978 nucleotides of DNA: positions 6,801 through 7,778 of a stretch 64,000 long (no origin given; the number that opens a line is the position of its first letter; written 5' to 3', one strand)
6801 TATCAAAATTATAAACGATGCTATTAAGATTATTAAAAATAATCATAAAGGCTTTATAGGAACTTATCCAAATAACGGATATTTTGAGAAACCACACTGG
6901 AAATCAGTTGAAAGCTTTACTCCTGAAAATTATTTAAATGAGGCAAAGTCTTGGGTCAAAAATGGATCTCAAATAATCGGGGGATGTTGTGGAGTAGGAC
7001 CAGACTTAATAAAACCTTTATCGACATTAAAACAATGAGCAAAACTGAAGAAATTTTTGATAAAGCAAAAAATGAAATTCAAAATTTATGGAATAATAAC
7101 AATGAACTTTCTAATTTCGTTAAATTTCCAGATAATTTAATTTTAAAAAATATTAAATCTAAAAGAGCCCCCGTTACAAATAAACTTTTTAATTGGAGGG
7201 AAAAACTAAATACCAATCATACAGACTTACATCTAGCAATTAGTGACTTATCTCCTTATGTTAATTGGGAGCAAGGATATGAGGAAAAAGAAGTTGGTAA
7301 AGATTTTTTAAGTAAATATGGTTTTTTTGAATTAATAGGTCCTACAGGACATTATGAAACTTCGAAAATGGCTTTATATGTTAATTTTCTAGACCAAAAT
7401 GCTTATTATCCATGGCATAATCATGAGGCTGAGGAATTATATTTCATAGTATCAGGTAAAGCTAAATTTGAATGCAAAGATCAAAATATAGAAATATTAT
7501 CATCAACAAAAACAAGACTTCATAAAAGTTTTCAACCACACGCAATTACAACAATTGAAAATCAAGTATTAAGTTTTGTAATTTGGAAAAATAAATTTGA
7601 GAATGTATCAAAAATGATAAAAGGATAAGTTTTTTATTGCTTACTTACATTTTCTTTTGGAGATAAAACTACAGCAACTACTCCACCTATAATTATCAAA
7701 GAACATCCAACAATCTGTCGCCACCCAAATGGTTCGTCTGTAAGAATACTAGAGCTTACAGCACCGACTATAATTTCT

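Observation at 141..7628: Candidate sulfonium/acrylate catabolic module: a TRAP transporter divergent from CoA-transferase, ALDH, VOC, homocysteine methyltransferase and a DddQ-like cupin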

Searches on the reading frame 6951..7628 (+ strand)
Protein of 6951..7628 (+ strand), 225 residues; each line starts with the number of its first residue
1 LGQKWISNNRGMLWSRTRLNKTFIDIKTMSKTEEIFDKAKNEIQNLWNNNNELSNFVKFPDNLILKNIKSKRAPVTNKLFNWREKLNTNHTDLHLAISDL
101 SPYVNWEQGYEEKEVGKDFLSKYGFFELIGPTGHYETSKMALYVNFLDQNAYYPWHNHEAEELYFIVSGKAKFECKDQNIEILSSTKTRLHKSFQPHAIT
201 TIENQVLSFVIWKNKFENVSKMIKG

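Call 3: search_protein_families(library=pfam, proteins=[window:6951-7628:+])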
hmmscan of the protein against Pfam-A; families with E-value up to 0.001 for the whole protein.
window:6951-7628:+ (225 aa): 2 families
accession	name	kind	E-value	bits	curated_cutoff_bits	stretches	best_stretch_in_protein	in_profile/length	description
PF16867.11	DMSP_lyase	-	3.5e-19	69.5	27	1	67-204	21-158/162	Dimethlysulfonioproprionate lyase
PF07883.17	Cupin_2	-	0.00064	19.8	27.2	1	151-181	9-38/70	Cupin domain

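Call 4: search_protein_families(library=ncbifam, proteins=[window:6951-7628:+])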
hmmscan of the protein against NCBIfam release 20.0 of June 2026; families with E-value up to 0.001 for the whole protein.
window:6951-7628:+ (225 aa): 0 families

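Call 5: search_solved_structures(query=window:7035-7628:+, max_evalue=10, show_alignments=3)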
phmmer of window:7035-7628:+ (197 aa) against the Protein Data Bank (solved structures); distinct sequences matched with E-value up to 10: 9.
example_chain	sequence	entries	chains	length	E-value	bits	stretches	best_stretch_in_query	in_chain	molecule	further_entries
5jso_A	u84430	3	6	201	1e-30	110.3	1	21-188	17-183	Dimethlysulfonioproprionate lyase DddQ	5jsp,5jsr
4la2_A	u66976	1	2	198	1e-30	110.2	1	22-188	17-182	Dimethylsulphoniopropionate (DMSP) lyase DddQ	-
4la3_A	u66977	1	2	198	1.9e-29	106.1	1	22-188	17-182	Dimethylsulphoniopropionate (DMSP) lyase DddQ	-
4b29_A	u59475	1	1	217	3.3e-29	105.3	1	25-186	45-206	DIMETHYLSULFONIOPROPIONATE LYASE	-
5cu1_A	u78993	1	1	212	2.6e-22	82.8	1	1-190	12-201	DMSP lyase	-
9bwf_A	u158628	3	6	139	0.057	16.4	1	114-183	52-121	Cellulose oxidative enzyme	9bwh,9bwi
5xkx_A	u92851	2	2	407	0.14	15.2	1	75-155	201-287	Uncharacterized protein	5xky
3d82_A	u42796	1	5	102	0.85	12.6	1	122-159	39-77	Cupin 2, conserved barrel domain protein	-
5cad_A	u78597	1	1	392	1.8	11.6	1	89-147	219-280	SM80.1 Vicilin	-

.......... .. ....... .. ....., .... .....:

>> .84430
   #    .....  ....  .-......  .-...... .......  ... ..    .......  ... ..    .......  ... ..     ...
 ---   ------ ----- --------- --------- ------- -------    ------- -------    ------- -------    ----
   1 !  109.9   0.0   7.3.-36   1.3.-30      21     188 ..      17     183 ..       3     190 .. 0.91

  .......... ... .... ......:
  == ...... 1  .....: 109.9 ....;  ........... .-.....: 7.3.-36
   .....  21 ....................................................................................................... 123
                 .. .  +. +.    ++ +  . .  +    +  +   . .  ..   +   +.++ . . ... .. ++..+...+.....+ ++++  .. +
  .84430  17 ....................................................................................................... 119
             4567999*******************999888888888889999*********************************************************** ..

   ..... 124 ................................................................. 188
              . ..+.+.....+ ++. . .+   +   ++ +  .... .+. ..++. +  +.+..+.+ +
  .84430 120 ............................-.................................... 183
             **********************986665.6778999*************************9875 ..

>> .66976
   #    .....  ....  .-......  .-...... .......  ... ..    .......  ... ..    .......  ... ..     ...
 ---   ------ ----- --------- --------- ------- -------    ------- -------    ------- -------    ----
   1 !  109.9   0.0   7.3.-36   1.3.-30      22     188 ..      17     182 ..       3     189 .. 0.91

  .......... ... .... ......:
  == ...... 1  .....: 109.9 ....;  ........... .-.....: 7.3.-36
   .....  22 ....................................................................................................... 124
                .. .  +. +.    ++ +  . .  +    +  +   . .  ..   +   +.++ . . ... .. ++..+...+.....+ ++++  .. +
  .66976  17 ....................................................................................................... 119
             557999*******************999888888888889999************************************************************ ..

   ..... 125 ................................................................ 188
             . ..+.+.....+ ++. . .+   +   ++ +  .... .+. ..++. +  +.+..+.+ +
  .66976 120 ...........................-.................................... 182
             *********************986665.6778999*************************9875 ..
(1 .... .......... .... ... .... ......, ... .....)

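Call 7: find_homologous_proteins(query=window:7035-7628:+)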
Query window:7035-7628:+ (197 aa): 123 proteins with E <= 0.001 among 182 candidates; the best 120 are listed.
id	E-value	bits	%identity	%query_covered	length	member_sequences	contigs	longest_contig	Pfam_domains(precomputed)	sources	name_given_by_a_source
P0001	1.1e-127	441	99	100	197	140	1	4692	PF16867.12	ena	-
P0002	1.7e-109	382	83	99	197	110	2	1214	PF16867.12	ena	-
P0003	4.4e-105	368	84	100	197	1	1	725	PF16867.12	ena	-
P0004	1.6e-99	349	79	99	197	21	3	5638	PF16867.12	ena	-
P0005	3.8e-98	345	77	97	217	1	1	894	PF16867.12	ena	-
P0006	5.2e-96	338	76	99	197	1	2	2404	PF16867.12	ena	-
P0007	3.7e-95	335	75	99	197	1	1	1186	PF16867.12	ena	-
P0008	8.5e-95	334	74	99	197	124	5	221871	PF16867.12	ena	-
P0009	8.5e-95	334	75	99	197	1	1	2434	PF16867.12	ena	-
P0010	5.3e-94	331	76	99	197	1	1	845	PF16867.12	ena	-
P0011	8.0e-93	328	75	99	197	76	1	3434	PF16867.12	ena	-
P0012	5.7e-92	325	73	99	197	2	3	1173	PF16867.12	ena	-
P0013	3.0e-90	319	74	99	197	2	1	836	PF16867.12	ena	-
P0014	2.7e-89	316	73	99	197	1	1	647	PF16867.12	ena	-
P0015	5.7e-89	315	73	100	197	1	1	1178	PF16867.12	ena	-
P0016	6.6e-89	315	72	99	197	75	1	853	PF16867.12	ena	-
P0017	2.1e-88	313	71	99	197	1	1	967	PF16867.12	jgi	-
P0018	2.4e-88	313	72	100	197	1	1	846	PF16867.12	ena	-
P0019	4.3e-88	312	71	99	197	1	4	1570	PF16867.12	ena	-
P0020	9.5e-88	311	71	99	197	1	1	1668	PF16867.12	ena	-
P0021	1.3e-87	311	72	99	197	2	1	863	PF16867.12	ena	-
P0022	1.8e-87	310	71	99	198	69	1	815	PF16867.12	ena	-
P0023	2.2e-87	310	71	99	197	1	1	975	PF16867.12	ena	-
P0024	4.9e-87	309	71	100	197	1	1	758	PF16867.12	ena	-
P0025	1.5e-86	307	71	99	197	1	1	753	PF16867.12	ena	-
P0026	5.1e-86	305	70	99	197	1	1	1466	PF16867.12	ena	-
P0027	5.8e-86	305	69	99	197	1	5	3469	PF16867.12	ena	-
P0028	7.5e-86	305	69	99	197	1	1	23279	PF16867.12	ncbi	-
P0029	2.4e-85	303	69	99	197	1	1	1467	PF16867.12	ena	-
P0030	2.7e-85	303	69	99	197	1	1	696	PF16867.12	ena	-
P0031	5.6e-85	302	68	99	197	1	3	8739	PF16867.12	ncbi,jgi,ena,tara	tara:strand:+ start:716 stop:1309 length:594 start_codon:yes stop_codon:yes gene_type:complete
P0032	6.6e-85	302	68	99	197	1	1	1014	PF16867.12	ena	-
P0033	9.1e-85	301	68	99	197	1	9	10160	PF16867.12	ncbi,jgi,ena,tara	tara:strand:+ start:3970 stop:4563 length:594 start_codon:yes stop_codon:yes gene_type:complete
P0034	1.4e-84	301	68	99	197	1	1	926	PF16867.12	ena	-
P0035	1.4e-84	301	69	99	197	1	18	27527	PF16867.12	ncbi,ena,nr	ncbi:dimethylsulfonioproprionate lyase family protein [Candidatus Pelagibacter sp.]|nr:dimethylsulfo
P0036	1.4e-84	301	69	99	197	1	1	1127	PF16867.12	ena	-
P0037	1.5e-78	281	64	99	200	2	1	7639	PF16867.12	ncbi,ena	-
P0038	2.0e-77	277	67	99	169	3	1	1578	PF16867.12,PF07883.18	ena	-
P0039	2.0e-76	274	62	99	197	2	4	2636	PF16867.12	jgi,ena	-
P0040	5.5e-74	266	63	99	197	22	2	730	PF16867.12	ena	-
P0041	1.0e-73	265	60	99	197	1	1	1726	PF16867.12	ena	-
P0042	1.4e-73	265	60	99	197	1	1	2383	PF16867.12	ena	-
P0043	2.8e-73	264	59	99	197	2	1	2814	PF16867.12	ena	-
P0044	7.5e-73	262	59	99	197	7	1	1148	PF16867.12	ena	-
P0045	8.5e-73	262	59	99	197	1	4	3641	PF16867.12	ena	-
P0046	3.4e-72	260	62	99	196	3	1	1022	PF16867.12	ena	-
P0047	3.9e-72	260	61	99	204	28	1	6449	PF16867.12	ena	-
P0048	6.0e-71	256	61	99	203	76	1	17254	PF16867.12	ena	-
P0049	1.6e-70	255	61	99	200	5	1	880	PF16867.12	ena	-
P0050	1.7e-70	255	60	99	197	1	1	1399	PF16867.12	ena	-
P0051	3.5e-70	254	60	97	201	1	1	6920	PF16867.12,PF07883.18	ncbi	-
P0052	7.7e-70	253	61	99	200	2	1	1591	PF16867.12,PF07883.18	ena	-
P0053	1.1e-69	252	61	96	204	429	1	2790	PF16867.12,PF07883.18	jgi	-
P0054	1.1e-69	252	60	99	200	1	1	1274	PF16867.12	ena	-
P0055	1.4e-69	252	58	99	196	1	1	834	PF16867.12,PF07883.18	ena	-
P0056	1.9e-69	251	61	99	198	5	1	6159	PF16867.12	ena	-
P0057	2.8e-69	251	60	99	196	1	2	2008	PF16867.12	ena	-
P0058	2.9e-69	251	59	99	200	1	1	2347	PF16867.12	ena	-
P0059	5.5e-69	250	60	99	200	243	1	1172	PF16867.12,PF07883.18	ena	-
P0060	7.8e-69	249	60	99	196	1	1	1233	PF16867.12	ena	-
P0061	8.4e-69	249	60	99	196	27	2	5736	PF16867.12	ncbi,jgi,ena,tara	tara:strand:+ start:439 stop:1029 length:591 start_codon:yes stop_codon:yes gene_type:complete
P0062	9.9e-69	249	59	99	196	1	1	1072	PF16867.12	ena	-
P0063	1.6e-68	248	59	99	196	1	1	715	PF16867.12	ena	-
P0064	1.8e-68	248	59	99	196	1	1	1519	PF16867.12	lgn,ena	-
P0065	3.6e-68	247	59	99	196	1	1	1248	PF16867.12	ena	-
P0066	3.7e-68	247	60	99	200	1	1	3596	PF16867.12,PF07883.18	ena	-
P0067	3.8e-68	247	60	99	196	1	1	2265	PF16867.12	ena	-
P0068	3.9e-68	247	60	99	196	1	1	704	PF16867.12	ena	-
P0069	4.5e-68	247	59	99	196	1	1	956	PF16867.12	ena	-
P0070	5.9e-68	247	57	99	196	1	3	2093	PF16867.12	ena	-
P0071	6.8e-68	246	57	99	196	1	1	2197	PF16867.12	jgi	jgi:mannose-6-phosphate isomerase-like protein (cupin superfamily)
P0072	8.7e-68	246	55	99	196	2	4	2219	PF16867.12,PF07883.18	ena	-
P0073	9.1e-68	246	57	99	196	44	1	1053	PF16867.12,PF07883.18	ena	-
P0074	1.0e-67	246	59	99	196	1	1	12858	PF16867.12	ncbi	-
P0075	1.1e-67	246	59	99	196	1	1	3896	PF16867.12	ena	-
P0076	1.4e-67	245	59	99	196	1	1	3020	PF16867.12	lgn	-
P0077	1.5e-67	245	59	99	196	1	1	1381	PF16867.12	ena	-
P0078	2.8e-67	244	59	99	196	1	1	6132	PF16867.12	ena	-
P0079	4.4e-67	244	56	99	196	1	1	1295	PF16867.12,PF07883.18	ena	-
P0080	4.7e-67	244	59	99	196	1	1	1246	PF16867.12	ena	-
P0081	7.1e-67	243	59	99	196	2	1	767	PF16867.12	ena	-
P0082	7.3e-67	243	59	99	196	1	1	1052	PF16867.12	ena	-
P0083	7.6e-67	243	57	99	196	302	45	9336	PF16867.12,PF07883.18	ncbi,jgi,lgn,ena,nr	ncbi:dimethylsulfonioproprionate lyase family protein [bacterium]|jgi:mannose-6-phosphate isomerase-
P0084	8.4e-67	243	57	99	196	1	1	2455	PF16867.12,PF07883.18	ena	-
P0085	9.3e-67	243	57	99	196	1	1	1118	PF16867.12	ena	-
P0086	1.3e-66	242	59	99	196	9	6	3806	PF16867.12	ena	-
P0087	1.9e-66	242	56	99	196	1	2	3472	PF16867.12,PF07883.18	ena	-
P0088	2.4e-66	241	58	99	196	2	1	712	PF16867.12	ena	-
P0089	4.4e-66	240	55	99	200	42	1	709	PF16867.12,PF07883.18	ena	-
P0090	4.9e-66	240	56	99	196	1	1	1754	PF16867.12,PF07883.18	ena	-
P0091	1.1e-65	239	56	99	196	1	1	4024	PF16867.12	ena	-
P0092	1.3e-65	239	58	99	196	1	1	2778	PF16867.12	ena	-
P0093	1.8e-65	238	58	99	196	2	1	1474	PF16867.12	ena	-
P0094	1.9e-65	238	58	99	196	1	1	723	PF16867.12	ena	-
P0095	2.6e-65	238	57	99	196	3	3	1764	PF16867.12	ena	-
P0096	2.8e-65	238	58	99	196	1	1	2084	PF16867.12,PF07883.18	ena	-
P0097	4.5e-64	234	68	78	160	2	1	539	PF16867.12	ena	-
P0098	7.1e-64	233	71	74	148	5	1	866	PF16867.12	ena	-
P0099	3.1e-63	231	97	54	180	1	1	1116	PF16867.12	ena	-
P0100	7.2e-62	227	68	71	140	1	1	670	PF16867.12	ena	-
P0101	1.0e-61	226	62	87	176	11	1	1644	PF16867.12,PF07883.18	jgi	jgi:mannose-6-phosphate isomerase-like protein (cupin superfamily)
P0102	2.8e-61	225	52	99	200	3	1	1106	PF16867.12,PF07883.18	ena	-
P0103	3.2e-61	225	74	68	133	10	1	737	PF16867.12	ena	-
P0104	3.0e-60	221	56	87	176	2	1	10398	PF16867.12,PF07883.18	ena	-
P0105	5.8e-60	220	64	82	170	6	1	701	PF16867.12,PF07883.18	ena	-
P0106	1.8e-59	219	77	62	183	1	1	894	PF16867.12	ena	-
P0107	3.4e-56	208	67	71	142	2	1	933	PF16867.12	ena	-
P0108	2.0e-54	202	70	62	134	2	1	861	PF16867.12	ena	-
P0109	1.0e-53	200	57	84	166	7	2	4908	PF16867.12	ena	-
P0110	8.5e-52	194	65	64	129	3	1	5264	PF16867.12,PF07883.18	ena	-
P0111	1.3e-51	193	66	64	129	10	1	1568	PF16867.12,PF07883.18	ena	-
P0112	1.9e-50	189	44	98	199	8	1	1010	PF16867.12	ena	-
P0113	3.3e-46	176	45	97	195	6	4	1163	PF16867.12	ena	-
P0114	6.9e-45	171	67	55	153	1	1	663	PF16867.12,PF07883.18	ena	-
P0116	6.2e-40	155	70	53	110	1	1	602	PF16867.12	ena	-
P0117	6.1e-38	149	67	53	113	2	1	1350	PF16867.12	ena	-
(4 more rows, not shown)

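Call 10: find_related_loci(query=A1, collection=genome_contigs, flank=10000)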
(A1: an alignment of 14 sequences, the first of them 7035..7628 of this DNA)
Query A1 (197 aa) in genome_contigs; peptide patterns used: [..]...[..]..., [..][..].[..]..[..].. (x = any residue, [..] = any of these).
66 stretches matched a pattern; 23 encode a relative of the query (tblastn E <= 1e-3); 23 distinct loci.
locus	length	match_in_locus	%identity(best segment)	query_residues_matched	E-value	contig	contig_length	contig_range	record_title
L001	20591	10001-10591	99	1-197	1e-131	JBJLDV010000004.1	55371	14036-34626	MAG: Candidatus Pelagibacter sp. isolate LRMED-231 Pelagibacter-LRMED-231-C1672, whole genome shotgun sequence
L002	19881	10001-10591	95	1-197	2e-126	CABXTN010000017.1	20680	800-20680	MAG: uncultured Pelagibacteraceae bacterium isolate AG-325-C21 genome assembly, contig: AG-325-C21_NODE_17, whole genome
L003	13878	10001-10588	84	1-196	7e-114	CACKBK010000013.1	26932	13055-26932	uncultured Pelagibacteraceae bacterium isolate AG-453-G21 genome assembly, contig: AG-453-G21_NODE_13, whole genome shot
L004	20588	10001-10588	78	1-196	2e-103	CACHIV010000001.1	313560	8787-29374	uncultured Pelagibacteraceae bacterium isolate AG-430-B09 genome assembly, contig: AG-430-B09_NODE_1, whole genome shotg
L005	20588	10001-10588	74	1-196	6e-100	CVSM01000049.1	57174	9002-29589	Candidatus Pelagibacter ubique genome assembly CLC assembled cntgs, contig contig196, whole genome shotgun sequence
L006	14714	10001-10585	75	1-195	2e-98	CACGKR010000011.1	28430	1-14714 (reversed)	uncultured Pelagibacteraceae bacterium isolate AG-422-K15 genome assembly, contig: AG-422-K15_NODE_11, whole genome shot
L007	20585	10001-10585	75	1-195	3e-98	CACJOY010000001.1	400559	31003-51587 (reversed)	uncultured Pelagibacteraceae bacterium isolate AG-447-N08 genome assembly, contig: AG-447-N08_NODE_1, whole genome shotg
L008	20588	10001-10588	74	1-196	8e-95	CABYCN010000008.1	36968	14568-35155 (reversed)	MAG: uncultured Pelagibacteraceae bacterium isolate AG-325-P21 genome assembly, contig: AG-325-P21_NODE_8, whole genome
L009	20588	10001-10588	73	1-196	5e-94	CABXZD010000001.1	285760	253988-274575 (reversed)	MAG: uncultured Pelagibacteraceae bacterium isolate AG-325-L02 genome assembly, contig: AG-325-L02_NODE_1, whole genome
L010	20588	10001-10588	71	1-196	3e-92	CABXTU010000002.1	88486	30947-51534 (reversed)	MAG: uncultured Pelagibacteraceae bacterium isolate AG-325-D10 genome assembly, contig: AG-325-D10_NODE_2, whole genome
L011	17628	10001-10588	70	1-196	4e-90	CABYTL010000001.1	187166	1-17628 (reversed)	MAG: uncultured Pelagibacteraceae bacterium isolate AG-333-M03 genome assembly, contig: AG-333-M03_NODE_1, whole genome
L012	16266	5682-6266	60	1-195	3e-75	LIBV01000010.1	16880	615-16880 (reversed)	MAG: Pelagibacteraceae bacterium BACL5 MAG-120820-bin39 contig00052.1_120820-bin39, whole genome shotgun sequence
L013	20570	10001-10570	58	6-195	1e-72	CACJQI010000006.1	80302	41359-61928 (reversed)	MAG: uncultured Pelagibacteraceae bacterium isolate AG-447-M05 genome assembly, contig: AG-447-M05_NODE_6, whole genome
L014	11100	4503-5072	59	6-195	2e-72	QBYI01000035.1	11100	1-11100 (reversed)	Pelagibacteraceae bacterium AG-325-F15 Ga0172116_135, whole genome shotgun sequence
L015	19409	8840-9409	59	6-195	6e-72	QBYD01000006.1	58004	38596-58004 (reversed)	Pelagibacteraceae bacterium AG-325-C10 Ga0172111_106, whole genome shotgun sequence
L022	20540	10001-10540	34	8-187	5e-34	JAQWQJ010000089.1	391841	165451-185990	MAG: Paracoccaceae bacterium isolate cluster2_bin.25 k141_465545, whole genome shotgun sequence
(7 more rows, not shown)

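Call 42: search_protein_families(library=pfam, proteins=[L012:6286-7449:+, L012:7452-8576:-, L012:1519-2823:-, L022:6430-8889:+, L022:8886-9971:+, L022:11159-12313:+, L022:12593-13696:+, L022:13718-15082:+, L022:4370-5476:-])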
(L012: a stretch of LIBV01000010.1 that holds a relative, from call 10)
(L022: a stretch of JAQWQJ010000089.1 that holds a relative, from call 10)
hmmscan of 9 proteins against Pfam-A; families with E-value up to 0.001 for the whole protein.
L012:6286-7449:+ (387 aa): 1 family
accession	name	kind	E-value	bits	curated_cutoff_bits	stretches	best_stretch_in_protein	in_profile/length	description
PF00144.29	Beta-lactamase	-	2.2e-15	57.1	27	1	81-364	19-313/329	Beta-lactamase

L012:7452-8576:- (374 aa): 2 families
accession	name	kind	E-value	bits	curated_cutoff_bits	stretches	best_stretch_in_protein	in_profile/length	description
PF13378.12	MR_MLE_C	-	6.1e-44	150.8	29.4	1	146-357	4-216/219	Enolase C-terminal domain-like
PF02746.21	MR_MLE_N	-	6.7e-14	52.5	22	1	22-119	23-116/117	Mandelate racemase / muconate lactonizing enzyme, N-terminal domain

L012:1519-2823:- (434 aa): 2 families
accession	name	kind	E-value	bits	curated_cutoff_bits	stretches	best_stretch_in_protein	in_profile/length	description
PF05292.17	MCD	-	2e-88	296.7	23.2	1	164-407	1-253/253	Malonyl-CoA decarboxylase C-terminal domain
PF17408.7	MCD_N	-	1.8e-23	82.9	22.4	1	80-161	3-85/85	Malonyl-CoA decarboxylase N-terminal domain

L022:6430-8889:+ (819 aa): 5 families
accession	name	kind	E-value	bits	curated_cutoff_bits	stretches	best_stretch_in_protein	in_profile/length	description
PF01571.26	GCV_T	-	1.2e-68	231.5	25.6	1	432-700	1-253/255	Aminomethyltransferase folate-binding domain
PF01266.30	DAO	-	2.4e-59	202.1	27.9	1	11-373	1-353/353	FAD dependent oxidoreductase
PF08669.17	GCV_T_C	-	8.1e-13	48.5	25.9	1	734-809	6-80/80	Glycine cleavage T-protein C-terminal barrel domain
PF16350.10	FAO_M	-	3.3e-11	43.6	27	1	376-428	1-54/56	FAD dependent oxidoreductase central domain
PF13738.12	Pyr_redox_3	-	8.6e-06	25.6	30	0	168-216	91-138/305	Pyridine nucleotide-disulphide oxidoreductase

L022:8886-9971:+ (361 aa): 3 families
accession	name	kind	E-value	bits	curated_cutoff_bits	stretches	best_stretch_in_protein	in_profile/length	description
PF08240.17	ADH_N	-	7e-17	62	23.5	1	35-160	2-102/104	Alcohol dehydrogenase GroES-like domain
PF00107.32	ADH_zinc_N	-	1.4e-16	61.1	31.8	1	202-323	1-127/129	Zinc-binding dehydrogenase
PF13602.12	ADH_zinc_N_2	-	2.4e-12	48.4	27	1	234-359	2-134/134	Zinc-binding dehydrogenase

L022:11159-12313:+ (384 aa): 2 families
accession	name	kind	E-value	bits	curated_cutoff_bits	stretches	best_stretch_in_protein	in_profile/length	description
PF13378.12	MR_MLE_C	-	3.1e-41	141.9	29.4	1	165-374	5-219/219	Enolase C-terminal domain-like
PF02746.21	MR_MLE_N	-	9.5e-16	58.5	22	1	48-141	28-117/117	Mandelate racemase / muconate lactonizing enzyme, N-terminal domain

L022:12593-13696:+ (367 aa): 2 families
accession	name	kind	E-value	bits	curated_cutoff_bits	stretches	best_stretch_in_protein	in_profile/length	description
PF13378.12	MR_MLE_C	-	2.2e-37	129.3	29.4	1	144-357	1-218/219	Enolase C-terminal domain-like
PF02746.21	MR_MLE_N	-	2e-20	73.6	22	1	25-124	21-117/117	Mandelate racemase / muconate lactonizing enzyme, N-terminal domain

L022:13718-15082:+ (454 aa): 2 families
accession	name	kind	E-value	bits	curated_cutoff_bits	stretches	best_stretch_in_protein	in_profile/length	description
PF00202.27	Aminotran_3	-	1e-96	324.5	30.5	1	36-444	11-402/403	Aminotransferase class-III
PF00155.27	Aminotran_1_2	-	2.8e-05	23.9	19.7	0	203-286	133-210/361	Aminotransferase class I and II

L022:4370-5476:- (368 aa): 2 families
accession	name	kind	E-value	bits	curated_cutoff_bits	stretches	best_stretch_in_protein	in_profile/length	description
PF00848.25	Ring_hydroxyl_A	-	4.5e-24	86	24.9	1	172-367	2-207/208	Ring hydroxylating alpha subunit (catalytic domain)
PF00355.32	Rieske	-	7e-19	68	20.3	1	36-123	1-87/88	Rieske [2Fe-2S] domain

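Call 64: search_protein_families(library=ncbifam, proteins=[L012:7452-8576:-, L001:6-1265:-], max_evalue=1e-10)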
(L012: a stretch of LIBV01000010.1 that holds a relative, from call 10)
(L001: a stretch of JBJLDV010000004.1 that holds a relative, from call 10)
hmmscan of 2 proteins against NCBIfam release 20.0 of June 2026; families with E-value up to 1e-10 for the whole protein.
L012:7452-8576:- (374 aa): 9 families
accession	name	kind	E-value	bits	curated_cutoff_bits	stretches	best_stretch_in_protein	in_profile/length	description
NF040790.2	glucon_galact_dh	equivalog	4.6e-47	160.7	750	1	12-369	12-374/390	bifunctional D-gluconate/D-galactonate dehydratase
NF010624.0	PRK14017.1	equivalog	5.2e-41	141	311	1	27-366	15-362/382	galactonate dehydratase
NF047820.1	TalGalacDh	equivalog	1.6e-33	116.2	500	1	27-357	38-357/371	L-talarate/galactarate dehydratase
NF043051.1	ManoateDhtManD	equivalog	2.6e-30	105.5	550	2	171-363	190-382/403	D-mannonate dehydratase ManD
NF011654.0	PRK15072.1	subfamily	1.2e-28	100.1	430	2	169-361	189-381/404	D-galactonate dehydratase family protein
NF040866.1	AraD_Arch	equivalog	3.9e-28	98.5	650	1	31-359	38-364/372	arabinonate dehydratase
TIGR02534.1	mucon_cyclo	subfamily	1.9e-20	73.2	334.95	1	25-364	27-365/368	muconate/chloromuconate family cycloisomerase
NF011968.0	PRK15440.1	equivalog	2.8e-20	72.6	393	1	86-359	117-386/395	L-rhamnonate dehydratase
NF043002.1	HProlDhtase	equivalog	2e-13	49.9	500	1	28-361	34-359/366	cis-3-hydroxy-L-proline dehydratase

L001:6-1265:- (420 aa): 0 families

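Call 92: predict_structure(alignment_id=A1)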
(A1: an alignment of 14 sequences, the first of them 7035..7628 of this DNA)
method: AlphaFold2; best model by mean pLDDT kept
length: 197 residues; sequences in the alignment: 14
mean_pLDDT: 88.0   pTM: 0.86
mean pLDDT of the five models: 88.0, 87.7, 87.1, 86.4, 85.1
residues with pLDDT >= 90: 115; 70-90: 68; 50-70: 14; < 50: 0
segments of 3 or more residues with pLDDT < 50: none
pLDDT, mean of each block of 10 residues (from residue 1): 90 96 92 89 88 82 93 92 89 94 92 94 88 89 90 86 83 92 75 59
secondary structure, 60 per line:
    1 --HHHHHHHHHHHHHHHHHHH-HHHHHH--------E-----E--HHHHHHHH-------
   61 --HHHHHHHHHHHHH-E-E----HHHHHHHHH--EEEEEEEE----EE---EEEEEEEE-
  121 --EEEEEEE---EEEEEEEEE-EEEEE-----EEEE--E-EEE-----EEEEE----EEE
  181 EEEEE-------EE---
elements in order: H3-21 H23-28 H46-53 H63-75 H84-92 E95-102 E112-119 E123-129 E133-141 E143-147 E153-156 E161-163 E169-173 E178-185
